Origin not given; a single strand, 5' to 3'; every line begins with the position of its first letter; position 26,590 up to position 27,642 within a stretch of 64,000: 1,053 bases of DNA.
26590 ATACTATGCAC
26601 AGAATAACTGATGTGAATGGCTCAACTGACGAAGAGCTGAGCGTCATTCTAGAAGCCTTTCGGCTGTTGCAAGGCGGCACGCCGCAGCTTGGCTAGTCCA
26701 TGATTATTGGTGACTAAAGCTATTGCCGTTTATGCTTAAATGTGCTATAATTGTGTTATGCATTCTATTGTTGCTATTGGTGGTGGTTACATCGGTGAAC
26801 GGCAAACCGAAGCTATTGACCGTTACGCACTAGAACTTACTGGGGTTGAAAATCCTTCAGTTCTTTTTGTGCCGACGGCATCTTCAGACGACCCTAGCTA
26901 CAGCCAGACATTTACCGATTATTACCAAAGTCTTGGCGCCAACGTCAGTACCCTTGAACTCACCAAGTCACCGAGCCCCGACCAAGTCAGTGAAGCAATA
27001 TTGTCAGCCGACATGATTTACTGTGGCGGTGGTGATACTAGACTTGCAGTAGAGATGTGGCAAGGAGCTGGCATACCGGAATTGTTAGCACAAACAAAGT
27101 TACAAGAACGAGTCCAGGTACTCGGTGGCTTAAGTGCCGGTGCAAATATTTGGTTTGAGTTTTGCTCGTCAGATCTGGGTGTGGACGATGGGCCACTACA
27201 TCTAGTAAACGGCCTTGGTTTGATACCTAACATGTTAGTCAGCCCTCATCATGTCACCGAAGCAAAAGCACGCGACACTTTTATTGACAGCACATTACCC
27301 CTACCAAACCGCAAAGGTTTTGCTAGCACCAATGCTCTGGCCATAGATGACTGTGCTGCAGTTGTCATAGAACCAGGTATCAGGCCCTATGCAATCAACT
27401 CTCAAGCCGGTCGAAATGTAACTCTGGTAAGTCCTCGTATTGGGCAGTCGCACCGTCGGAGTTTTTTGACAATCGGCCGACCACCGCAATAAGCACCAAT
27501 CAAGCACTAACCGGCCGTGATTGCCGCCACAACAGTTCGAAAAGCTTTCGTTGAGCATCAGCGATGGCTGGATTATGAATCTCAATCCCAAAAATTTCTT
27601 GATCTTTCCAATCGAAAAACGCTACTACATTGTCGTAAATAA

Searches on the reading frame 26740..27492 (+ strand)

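Call 28: search_protein_families(library=pfam, proteins=[window:26740-27492:+], max_evalue=0.01)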
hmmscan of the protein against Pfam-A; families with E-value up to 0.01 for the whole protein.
window:26740-27492:+ (250 aa): 1 family
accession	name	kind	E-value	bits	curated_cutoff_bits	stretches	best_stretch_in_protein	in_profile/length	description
PF03575.23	Peptidase_S51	-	9.5e-30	104.2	23.9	1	11-186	2-179/206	Peptidase family S51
